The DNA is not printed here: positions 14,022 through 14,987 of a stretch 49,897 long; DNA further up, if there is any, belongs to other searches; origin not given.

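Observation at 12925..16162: Three tandem secreted proteins share a tripartite C-terminal tail (VPLP[PA]A, a hydrophobic helix and an Arg/Lys cluster)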

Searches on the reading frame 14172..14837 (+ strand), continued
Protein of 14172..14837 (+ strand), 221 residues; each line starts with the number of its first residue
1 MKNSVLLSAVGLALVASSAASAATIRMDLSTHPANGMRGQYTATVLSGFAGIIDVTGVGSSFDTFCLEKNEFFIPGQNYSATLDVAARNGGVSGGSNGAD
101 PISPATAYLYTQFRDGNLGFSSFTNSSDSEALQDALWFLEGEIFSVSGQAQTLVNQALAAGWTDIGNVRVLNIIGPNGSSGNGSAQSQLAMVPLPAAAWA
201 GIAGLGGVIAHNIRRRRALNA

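Call 59: search_protein_families(library=ncbifam, proteins=[P0012, P0022, P0036, P0068, P0011, P0014, P0085, P0045, P0099, P0065], max_evalue=1)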
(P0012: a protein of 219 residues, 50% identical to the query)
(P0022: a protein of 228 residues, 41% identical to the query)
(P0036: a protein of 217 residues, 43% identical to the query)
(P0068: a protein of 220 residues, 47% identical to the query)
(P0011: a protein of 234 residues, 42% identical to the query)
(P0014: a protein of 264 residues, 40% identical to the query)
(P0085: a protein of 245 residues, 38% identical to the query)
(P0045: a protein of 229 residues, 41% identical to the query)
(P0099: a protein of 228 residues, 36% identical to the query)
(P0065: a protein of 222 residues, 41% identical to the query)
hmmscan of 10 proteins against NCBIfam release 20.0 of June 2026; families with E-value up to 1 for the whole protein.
P0012 (219 aa): 16 families
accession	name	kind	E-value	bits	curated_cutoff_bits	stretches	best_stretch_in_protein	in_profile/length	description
NF038126.1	PEP_CTERM_FxDxF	subfamily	1.5e-12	48.1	50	1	168-212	124-165/165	FxDxF family PEP-CTERM protein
NF035944.1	PEPxxWA-CTERM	domain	2.6e-08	33.6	35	1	189-212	1-24/24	PEPxxWA-CTERM sorting domain-containing protein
NF038129.1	PEP_NF038129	equivalog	5.9e-08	32.8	65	1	175-212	160-194/194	NF038129 family PEP-CTERM protein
NF033554.9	floc_PepA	equivalog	1.5e-07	31.5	80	1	86-215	140-261/261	flocculation-associated PEP-CTERM protein PepA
NF038119.1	PEP_CTERM_MHFG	equivalog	5.5e-07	30.2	100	1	179-213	226-260/260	MHFG family PEP-CTERM protein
TIGR02595.1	PEP_CTERM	domain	3.4e-06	27.5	16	1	189-214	1-24/24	PEP-CTERM sorting domain-containing protein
NF041538.1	PEP_EDSA_1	subfamily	3.9e-06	26.7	100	1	183-212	282-307/307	EDSAP-1 family PEP-CTERM protein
NF038118.1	PEP_CTERM_CCXG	equivalog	9.4e-06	25.4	90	1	183-212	169-199/199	CCXG family PEP-CTERM protein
NF038124.1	PEP_CTERM_TLD_A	exception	1.7e-05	24.5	100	1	182-213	209-235/235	PEP_CTERM-anchored TLD domain-containing protein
NF038120.1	PEP_CTERM_QFxxD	subfamily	0.0001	22.3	80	1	175-213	177-215/215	NF038120 family PEP-CTERM protein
NF038125.1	PEP_CTERM_THxN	subfamily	0.00015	21.5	85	1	174-214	210-246/246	THxN family PEP-CTERM protein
NF041927.1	Xrt_dep_XDP1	equivalog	0.0022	18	125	1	171-214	200-242/242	exosortase-dependent surface protein XDP1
NF040479.1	porin_porB_Neis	equivalog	0.0041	16.5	480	1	119-177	57-115/344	trimeric porin PorB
TIGR03901.2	MYXO-CTERM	domain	0.013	15.9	20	1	196-214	15-34/34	MYXO-CTERM sorting domain-containing protein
NF033947.0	PEP-cistern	hypoth_equivalog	0.014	15.1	60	1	177-211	159-195/195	cistern family PEP-CTERM protein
TIGR03370.1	VPLPA-CTERM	domain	0.87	9.7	25.35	0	197-213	9-25/25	VPLPA-CTERM sorting domain-containing protein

P0022 (228 aa): 15 families
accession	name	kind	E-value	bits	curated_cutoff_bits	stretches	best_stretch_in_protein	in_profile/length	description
NF038126.1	PEP_CTERM_FxDxF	subfamily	9.4e-08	32.5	50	1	196-223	138-165/165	FxDxF family PEP-CTERM protein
NF033554.9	floc_PepA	equivalog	1.3e-07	31.7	80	1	147-224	187-259/261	flocculation-associated PEP-CTERM protein PepA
NF038129.1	PEP_NF038129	equivalog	2.3e-07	30.9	65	1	152-223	128-194/194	NF038129 family PEP-CTERM protein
NF041538.1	PEP_EDSA_1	subfamily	2.2e-06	27.5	100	1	188-223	277-307/307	EDSAP-1 family PEP-CTERM protein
NF038119.1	PEP_CTERM_MHFG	equivalog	1e-05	26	100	1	186-224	222-260/260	MHFG family PEP-CTERM protein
NF038120.1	PEP_CTERM_QFxxD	subfamily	6.2e-05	23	80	1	191-224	184-215/215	NF038120 family PEP-CTERM protein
NF038118.1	PEP_CTERM_CCXG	equivalog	7.5e-05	22.5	90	1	184-223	160-199/199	CCXG family PEP-CTERM protein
TIGR02595.1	PEP_CTERM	domain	0.00042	21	16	1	200-224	1-23/24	PEP-CTERM sorting domain-containing protein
NF038124.1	PEP_CTERM_TLD_A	exception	0.00051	19.7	100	1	183-224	194-235/235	PEP_CTERM-anchored TLD domain-containing protein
NF035944.1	PEPxxWA-CTERM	domain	0.0021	17.9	35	1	200-223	1-24/24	PEPxxWA-CTERM sorting domain-containing protein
NF041927.1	Xrt_dep_XDP1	equivalog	0.0057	16.7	125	1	128-222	151-241/242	exosortase-dependent surface protein XDP1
NF038125.1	PEP_CTERM_THxN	subfamily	0.017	14.7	85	1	196-223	222-246/246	THxN family PEP-CTERM protein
NF033947.0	PEP-cistern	hypoth_equivalog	0.031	14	60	1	199-222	172-195/195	cistern family PEP-CTERM protein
TIGR02833.1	spore_III_AB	equivalog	0.065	13.3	146.5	1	114-160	13-59/170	stage III sporulation protein SpoIIIAB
TIGR03901.2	MYXO-CTERM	domain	0.31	11.5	20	1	209-223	17-32/34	MYXO-CTERM sorting domain-containing protein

P0036 (217 aa): 10 families
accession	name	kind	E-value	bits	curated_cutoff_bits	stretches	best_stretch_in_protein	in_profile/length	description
NF033554.9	floc_PepA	equivalog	3.6e-07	30.3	80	1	132-214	179-259/261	flocculation-associated PEP-CTERM protein PepA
NF038125.1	PEP_CTERM_THxN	subfamily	9.8e-06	25.3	85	1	170-214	200-245/246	THxN family PEP-CTERM protein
NF041538.1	PEP_EDSA_1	subfamily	6.5e-05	22.7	100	1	188-214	283-306/307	EDSAP-1 family PEP-CTERM protein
TIGR02595.1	PEP_CTERM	domain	0.00053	20.6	16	1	192-216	1-23/24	PEP-CTERM sorting domain-containing protein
NF038129.1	PEP_NF038129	equivalog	0.0026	17.6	65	1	177-214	156-193/194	NF038129 family PEP-CTERM protein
NF038124.1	PEP_CTERM_TLD_A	exception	0.0079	15.8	100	1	168-214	187-233/235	PEP_CTERM-anchored TLD domain-containing protein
NF038120.1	PEP_CTERM_QFxxD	subfamily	0.019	14.9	80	1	188-213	189-214/215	NF038120 family PEP-CTERM protein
NF038118.1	PEP_CTERM_CCXG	equivalog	0.027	14.1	90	1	180-214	164-198/199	CCXG family PEP-CTERM protein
NF033947.0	PEP-cistern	hypoth_equivalog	0.083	12.6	60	1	190-214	171-195/195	cistern family PEP-CTERM protein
NF038126.1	PEP_CTERM_FxDxF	subfamily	0.28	11.4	50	1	187-213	137-164/165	FxDxF family PEP-CTERM protein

P0068 (220 aa): 15 families
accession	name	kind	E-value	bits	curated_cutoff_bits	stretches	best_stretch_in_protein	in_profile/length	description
NF041538.1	PEP_EDSA_1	subfamily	2.2e-07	30.8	100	1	186-215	281-307/307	EDSAP-1 family PEP-CTERM protein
NF038125.1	PEP_CTERM_THxN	subfamily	7e-07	29.1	85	1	189-215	221-246/246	THxN family PEP-CTERM protein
NF033554.9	floc_PepA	equivalog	6.7e-06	26.1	80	1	191-215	236-260/261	flocculation-associated PEP-CTERM protein PepA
TIGR02595.1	PEP_CTERM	domain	8e-06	26.3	16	1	192-215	1-23/24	PEP-CTERM sorting domain-containing protein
NF038129.1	PEP_NF038129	equivalog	3e-05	23.9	65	1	185-214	164-193/194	NF038129 family PEP-CTERM protein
NF041927.1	Xrt_dep_XDP1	equivalog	0.00093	19.2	125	1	185-215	213-242/242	exosortase-dependent surface protein XDP1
NF038118.1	PEP_CTERM_CCXG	equivalog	0.0018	17.9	90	1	187-215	170-199/199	CCXG family PEP-CTERM protein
NF038120.1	PEP_CTERM_QFxxD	subfamily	0.004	17.1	80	1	190-209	191-210/215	NF038120 family PEP-CTERM protein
NF038126.1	PEP_CTERM_FxDxF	subfamily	0.011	16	50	1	190-215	140-165/165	FxDxF family PEP-CTERM protein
NF038124.1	PEP_CTERM_TLD_A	exception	0.012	15.2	100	1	191-214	210-233/235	PEP_CTERM-anchored TLD domain-containing protein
TIGR03370.1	VPLPA-CTERM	domain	0.016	15.2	25.35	1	198-215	7-24/25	VPLPA-CTERM sorting domain-containing protein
NF033947.0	PEP-cistern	hypoth_equivalog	0.056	13.2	60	1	185-214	166-195/195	cistern family PEP-CTERM protein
TIGR03934.1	TQXA_dom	domain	0.097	12.6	30.4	1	121-141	17-37/42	TQXA domain-containing protein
NF038119.1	PEP_CTERM_MHFG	equivalog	0.12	12.7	100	1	181-214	225-258/260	MHFG family PEP-CTERM protein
TIGR01167.1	LPXTG_anchor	domain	0.31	11.8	15.9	1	196-217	11-33/34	LPXTG cell wall anchor domain-containing protein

P0011 (234 aa): 4 families
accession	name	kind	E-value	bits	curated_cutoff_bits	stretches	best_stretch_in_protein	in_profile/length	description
TIGR01167.1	LPXTG_anchor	domain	0.065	13.9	15.9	1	210-231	12-33/34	LPXTG cell wall anchor domain-containing protein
NF038129.1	PEP_NF038129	equivalog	0.13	12.1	65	0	4-30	7-33/194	NF038129 family PEP-CTERM protein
NF058582.1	Microco_LAVTG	domain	0.32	11.2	27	1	206-231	9-34/34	LAVTG motif-containing sortase-dependent surface protein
TIGR03901.2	MYXO-CTERM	domain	0.98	9.9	20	1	210-232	12-34/34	MYXO-CTERM sorting domain-containing protein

P0014 (264 aa): 2 families
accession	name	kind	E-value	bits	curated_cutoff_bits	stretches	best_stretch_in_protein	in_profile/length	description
TIGR03901.2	MYXO-CTERM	domain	0.027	14.9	20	1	240-261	13-33/34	MYXO-CTERM sorting domain-containing protein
TIGR01167.1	LPXTG_anchor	domain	0.32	11.7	15.9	1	241-262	14-34/34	LPXTG cell wall anchor domain-containing protein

P0085 (245 aa): 1 family
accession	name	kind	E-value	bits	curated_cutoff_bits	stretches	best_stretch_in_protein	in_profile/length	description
NF058582.1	Microco_LAVTG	domain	0.021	15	27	1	217-240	11-34/34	LAVTG motif-containing sortase-dependent surface protein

P0045 (229 aa): 2 families
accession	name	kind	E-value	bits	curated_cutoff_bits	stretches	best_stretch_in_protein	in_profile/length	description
TIGR03370.1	VPLPA-CTERM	domain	0.0028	17.6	25.35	1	203-227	1-25/25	VPLPA-CTERM sorting domain-containing protein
NF005305.0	PRK06836.1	equivalog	0.2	10.8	376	1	82-162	31-110/396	pyridoxal phosphate-dependent aminotransferase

P0099 (228 aa): 2 families
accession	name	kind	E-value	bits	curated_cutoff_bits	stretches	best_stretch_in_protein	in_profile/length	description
NF038129.1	PEP_NF038129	equivalog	0.011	15.6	65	1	176-226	140-194/194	NF038129 family PEP-CTERM protein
NF041927.1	Xrt_dep_XDP1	equivalog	0.16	11.9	125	1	200-225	216-242/242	exosortase-dependent surface protein XDP1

P0065 (222 aa): 0 families

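Call 64: search_solved_structures(query=P0068, max_evalue=10, show_alignments=3)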
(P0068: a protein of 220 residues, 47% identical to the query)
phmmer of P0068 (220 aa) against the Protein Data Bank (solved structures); distinct sequences matched with E-value up to 10: 0.

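Call 65: search_solved_structures(query=A5, max_evalue=10, show_alignments=4)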
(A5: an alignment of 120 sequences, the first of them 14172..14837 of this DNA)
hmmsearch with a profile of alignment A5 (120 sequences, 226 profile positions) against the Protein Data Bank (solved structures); distinct sequences matched with E-value up to 10: 11.
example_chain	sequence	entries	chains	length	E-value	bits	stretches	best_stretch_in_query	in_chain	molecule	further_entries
3hgz_A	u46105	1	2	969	1.6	11.3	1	99-140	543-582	Insulin-degrading enzyme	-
6b70_A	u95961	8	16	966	1.6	11.3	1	99-140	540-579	Insulin-degrading enzyme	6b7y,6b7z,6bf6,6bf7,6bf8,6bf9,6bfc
3cww_A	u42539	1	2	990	1.6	11.3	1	99-140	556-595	Insulin-degrading enzyme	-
4lte_A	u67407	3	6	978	1.6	11.3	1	99-140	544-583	Insulin-degrading enzyme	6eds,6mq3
3e4z_A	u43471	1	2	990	1.6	11.2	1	99-140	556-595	Insulin-degrading enzyme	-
4pes_A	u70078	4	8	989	1.6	11.2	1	99-140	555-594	Insulin-degrading enzyme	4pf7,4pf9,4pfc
2wby_A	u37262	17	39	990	1.6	11.2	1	99-140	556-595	INSULIN-DEGRADING ENZYME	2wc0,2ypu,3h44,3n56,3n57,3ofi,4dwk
3qz2_A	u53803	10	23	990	1.6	11.2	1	99-140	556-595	Insulin-degrading enzyme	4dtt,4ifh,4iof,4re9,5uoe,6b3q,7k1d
7rze_A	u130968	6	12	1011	1.6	11.2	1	99-140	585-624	Cysteine-free Insulin-degrading enzyme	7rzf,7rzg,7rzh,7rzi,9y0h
2wk3_A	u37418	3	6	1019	1.7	11.2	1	99-140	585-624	INSULIN DEGRADING ENZYME | Insulin-degrading enzyme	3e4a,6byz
1kdd_A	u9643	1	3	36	1.9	11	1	130-154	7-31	GCN4 ACID BASE HETERODIMER ACID-d12La16I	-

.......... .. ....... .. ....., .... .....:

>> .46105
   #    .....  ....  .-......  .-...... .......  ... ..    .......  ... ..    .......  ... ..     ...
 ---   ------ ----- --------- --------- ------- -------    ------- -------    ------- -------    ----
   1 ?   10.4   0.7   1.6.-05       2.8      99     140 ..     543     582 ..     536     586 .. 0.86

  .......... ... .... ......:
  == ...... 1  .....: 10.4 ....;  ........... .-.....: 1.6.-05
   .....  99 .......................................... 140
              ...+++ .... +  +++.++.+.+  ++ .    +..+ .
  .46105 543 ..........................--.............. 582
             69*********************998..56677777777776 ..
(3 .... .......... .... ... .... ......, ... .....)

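Call 67: search_protein_families(library=pfam, proteins=[P0068, P0035, P0072, P0079, P0088, P0092], max_evalue=10)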
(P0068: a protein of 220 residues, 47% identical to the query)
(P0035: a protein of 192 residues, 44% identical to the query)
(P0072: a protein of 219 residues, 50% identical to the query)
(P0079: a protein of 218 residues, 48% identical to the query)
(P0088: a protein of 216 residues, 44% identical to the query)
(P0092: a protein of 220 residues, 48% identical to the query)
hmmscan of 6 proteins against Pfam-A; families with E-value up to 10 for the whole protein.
P0068 (220 aa): 2 families
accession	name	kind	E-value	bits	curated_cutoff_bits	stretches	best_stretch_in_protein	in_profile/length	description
PF07589.16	PEP-CTERM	-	7.2e-07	29.5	20.7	1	192-214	2-24/24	PEP-CTERM motif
PF08341.16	TED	-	0.022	15.6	22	1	118-144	46-83/102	Thioester domain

P0035 (192 aa): 2 families
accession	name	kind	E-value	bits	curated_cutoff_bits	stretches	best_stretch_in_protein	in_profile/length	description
PF07589.16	PEP-CTERM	-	1.3e-07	31.9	20.7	1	162-184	2-23/24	PEP-CTERM motif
PF11384.13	DUF3188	-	0.035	14.1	24.6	1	168-189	29-50/50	Protein of unknown function (DUF3188)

P0072 (219 aa): 2 families
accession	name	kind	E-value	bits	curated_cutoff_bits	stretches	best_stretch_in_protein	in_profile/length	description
PF07589.16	PEP-CTERM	-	2.9e-06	27.6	20.7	1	192-214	2-23/24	PEP-CTERM motif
PF08341.16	TED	-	0.051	14.4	22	1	64-142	3-70/102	Thioester domain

P0079 (218 aa): 1 family
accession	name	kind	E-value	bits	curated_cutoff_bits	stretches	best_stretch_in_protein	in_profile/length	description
PF07589.16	PEP-CTERM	-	6.3e-07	29.7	20.7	1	188-210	2-24/24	PEP-CTERM motif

P0088 (216 aa): 4 families
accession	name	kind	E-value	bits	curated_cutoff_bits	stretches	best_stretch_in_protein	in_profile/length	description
PF07589.16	PEP-CTERM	-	1.4e-07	31.7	20.7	1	191-214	2-24/24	PEP-CTERM motif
PF08341.16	TED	-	0.05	14.5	22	1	109-145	42-74/102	Thioester domain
PF18205.6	VPDSG-CTERM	-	0.49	10.7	25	1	195-214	7-25/26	VPDSG-CTERM motif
PF11384.13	DUF3188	-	0.95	9.6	24.6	1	197-215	29-47/50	Protein of unknown function (DUF3188)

P0092 (220 aa): 1 family
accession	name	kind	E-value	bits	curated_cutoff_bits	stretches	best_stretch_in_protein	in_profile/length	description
PF07589.16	PEP-CTERM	-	2.9e-07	30.8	20.7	1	192-214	2-24/24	PEP-CTERM motif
